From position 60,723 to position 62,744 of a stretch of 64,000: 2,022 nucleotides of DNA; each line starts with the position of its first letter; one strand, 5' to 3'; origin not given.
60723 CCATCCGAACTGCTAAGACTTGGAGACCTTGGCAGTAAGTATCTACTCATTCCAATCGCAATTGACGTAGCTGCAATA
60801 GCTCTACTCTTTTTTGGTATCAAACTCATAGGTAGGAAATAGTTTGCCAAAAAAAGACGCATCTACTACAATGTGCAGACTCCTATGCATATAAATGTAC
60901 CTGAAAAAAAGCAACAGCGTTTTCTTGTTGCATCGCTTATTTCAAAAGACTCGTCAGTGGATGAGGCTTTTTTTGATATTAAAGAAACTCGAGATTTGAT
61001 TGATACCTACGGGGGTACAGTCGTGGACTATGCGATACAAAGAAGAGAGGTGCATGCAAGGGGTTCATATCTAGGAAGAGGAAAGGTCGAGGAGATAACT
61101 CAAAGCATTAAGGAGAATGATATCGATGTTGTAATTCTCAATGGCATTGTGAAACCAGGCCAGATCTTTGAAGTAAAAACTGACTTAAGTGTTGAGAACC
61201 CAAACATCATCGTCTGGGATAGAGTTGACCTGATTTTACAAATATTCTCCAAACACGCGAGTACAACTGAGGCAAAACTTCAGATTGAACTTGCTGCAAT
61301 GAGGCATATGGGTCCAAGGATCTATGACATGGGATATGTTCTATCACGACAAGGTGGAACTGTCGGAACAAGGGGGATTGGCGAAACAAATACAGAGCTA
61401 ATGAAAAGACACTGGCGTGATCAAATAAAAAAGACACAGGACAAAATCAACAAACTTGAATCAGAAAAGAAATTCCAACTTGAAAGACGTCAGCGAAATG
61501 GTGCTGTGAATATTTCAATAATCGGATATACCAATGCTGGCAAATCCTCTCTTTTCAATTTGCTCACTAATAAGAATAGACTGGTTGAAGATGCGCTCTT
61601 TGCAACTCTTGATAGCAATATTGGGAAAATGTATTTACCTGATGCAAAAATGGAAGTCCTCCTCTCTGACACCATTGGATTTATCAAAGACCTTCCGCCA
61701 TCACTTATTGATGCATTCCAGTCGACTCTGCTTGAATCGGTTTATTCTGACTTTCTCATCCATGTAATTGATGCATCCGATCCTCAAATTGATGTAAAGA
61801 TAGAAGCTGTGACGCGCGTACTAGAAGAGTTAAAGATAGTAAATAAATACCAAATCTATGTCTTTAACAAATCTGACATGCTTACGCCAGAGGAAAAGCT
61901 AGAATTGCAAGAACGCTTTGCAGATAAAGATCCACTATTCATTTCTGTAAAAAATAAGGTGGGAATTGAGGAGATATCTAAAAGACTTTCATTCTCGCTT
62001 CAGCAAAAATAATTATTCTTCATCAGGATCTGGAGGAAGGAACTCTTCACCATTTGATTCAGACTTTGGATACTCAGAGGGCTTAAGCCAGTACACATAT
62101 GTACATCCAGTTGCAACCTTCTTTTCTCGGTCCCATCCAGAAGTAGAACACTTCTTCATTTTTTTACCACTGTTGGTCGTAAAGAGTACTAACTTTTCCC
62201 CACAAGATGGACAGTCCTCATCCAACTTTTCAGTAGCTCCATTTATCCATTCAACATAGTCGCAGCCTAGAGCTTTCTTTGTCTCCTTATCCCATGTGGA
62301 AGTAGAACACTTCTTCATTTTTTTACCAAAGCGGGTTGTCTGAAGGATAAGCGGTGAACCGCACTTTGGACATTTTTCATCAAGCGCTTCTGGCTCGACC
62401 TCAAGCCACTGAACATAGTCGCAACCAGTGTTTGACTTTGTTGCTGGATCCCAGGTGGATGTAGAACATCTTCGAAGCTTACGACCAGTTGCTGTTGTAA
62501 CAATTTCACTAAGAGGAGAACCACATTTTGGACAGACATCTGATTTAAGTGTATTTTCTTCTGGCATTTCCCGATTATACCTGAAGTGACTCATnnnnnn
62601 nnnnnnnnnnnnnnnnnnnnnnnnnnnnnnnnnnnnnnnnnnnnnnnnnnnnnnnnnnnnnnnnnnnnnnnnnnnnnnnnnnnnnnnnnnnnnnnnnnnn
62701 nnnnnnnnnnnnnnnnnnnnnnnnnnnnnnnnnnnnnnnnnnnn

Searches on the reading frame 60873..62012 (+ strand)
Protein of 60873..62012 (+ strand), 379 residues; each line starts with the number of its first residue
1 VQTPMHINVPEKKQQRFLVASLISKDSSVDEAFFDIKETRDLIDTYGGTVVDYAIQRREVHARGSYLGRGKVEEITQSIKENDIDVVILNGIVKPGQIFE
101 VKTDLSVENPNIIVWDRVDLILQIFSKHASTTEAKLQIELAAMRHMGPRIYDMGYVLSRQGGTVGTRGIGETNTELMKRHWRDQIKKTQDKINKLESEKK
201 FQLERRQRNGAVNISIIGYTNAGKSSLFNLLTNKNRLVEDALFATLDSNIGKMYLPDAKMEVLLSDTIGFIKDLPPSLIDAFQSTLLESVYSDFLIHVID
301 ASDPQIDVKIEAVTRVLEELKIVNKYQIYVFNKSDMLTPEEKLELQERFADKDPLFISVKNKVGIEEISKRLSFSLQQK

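Call 18: search_protein_families(library=pfam, proteins=[window:60873-62012:+], max_evalue=0.001)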
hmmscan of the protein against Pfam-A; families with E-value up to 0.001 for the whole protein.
window:60873-62012:+ (379 aa): 6 families
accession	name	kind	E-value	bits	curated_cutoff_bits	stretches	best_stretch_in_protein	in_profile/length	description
PF16360.10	GTP-bdg_M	-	5.3e-20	72.2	29.5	1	128-206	1-79/79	GTP-binding GTPase Middle Region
PF01926.29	MMR_HSR1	-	2e-18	67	21.9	1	214-333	2-113/113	50S ribosome-binding GTPase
PF13167.11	GTP-bdg_N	-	2.5e-17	63.7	25.4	1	36-125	4-88/89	GTP-binding GTPase N-terminal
PF02421.24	FeoB_N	-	1.5e-05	25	27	1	213-310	2-97/156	Ferrous iron transport protein B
PF03193.22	RsgA_GTPase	-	5e-05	23.6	30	0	299-373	30-105/174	RsgA GTPase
PF16897.10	MMR_HSR1_Xtn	-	7.3e-05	23.1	35.2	1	307-372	39-100/106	C-terminal region of MMR_HSR1 domain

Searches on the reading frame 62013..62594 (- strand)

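Call 86: search_protein_families(library=pfam, proteins=[window:62013-62594:-], max_evalue=0.001)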
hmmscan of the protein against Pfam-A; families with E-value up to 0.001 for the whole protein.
window:62013-62594:- (193 aa): 16 families
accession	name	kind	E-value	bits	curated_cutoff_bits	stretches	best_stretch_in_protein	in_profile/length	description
PF01396.24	Zn_ribbon_Top1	-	3e-10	40.2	32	1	72-91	1-20/39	Topoisomerase DNA binding C4 zinc finger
PF06677.18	Auto_anti-p27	-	7.4e-07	29.6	24.1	0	71-84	14-27/40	Sjogren's syndrome/scleroderma autoantigen 1 (Autoantigen p27)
PF13240.11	Zn_Ribbon_1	-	4.1e-06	26.9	25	0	16-28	11-23/23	zinc-ribbon domain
PF03119.21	DNA_ligase_ZBD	-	4.4e-06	26.9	25.8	0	74-83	1-10/27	NAD-dependent DNA ligase C4 zinc finger domain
PF04135.18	Nop10p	-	6.3e-06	26.6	27.2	0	15-29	15-28/52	Nucleolar RNA-binding protein, Nop10p family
PF09723.15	Zn_ribbon_8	-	7.4e-06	26.3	34.4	0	69-80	23-34/41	Zinc ribbon domain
PF23549.1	Zn_ribbon_GRF_2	-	1.7e-05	24.9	27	0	74-88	3-17/45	GRF-like zinc ribbon domain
PF12760.12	Zn_ribbon_IS1595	-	2.6e-05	24.5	25.4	0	20-44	20-41/46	Transposase zinc-ribbon domain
PF04423.19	Rad50_zn_hook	-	0.00014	22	24.3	0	6-30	8-31/52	Rad50 zinc hook motif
PF14803.11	Zn_ribbon_Nudix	-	0.00036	20.8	25.6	0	21-29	3-11/34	Nudix N-terminal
PF07754.17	HVO_2753_ZBP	-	0.00046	20.4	33.2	0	72-86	16-30/46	Small zinc finger protein HVO_2753-like, Zn-binding pocket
PF13453.11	Zn_ribbon_TFIIB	-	0.00048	19.9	22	0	21-43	2-22/41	Transcription factor zinc-finger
PF06221.18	zf-C2HC5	-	0.00054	20.3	25.8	0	69-88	31-50/54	Putative zinc finger motif, C2HC5-type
PF12773.13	DZR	-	0.00062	20.3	27.3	0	13-85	7-37/45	Double zinc ribbon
PF08271.17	Zn_Ribbon_TF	-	0.00062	19.7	29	0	74-83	2-11/43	TFIIB zinc-binding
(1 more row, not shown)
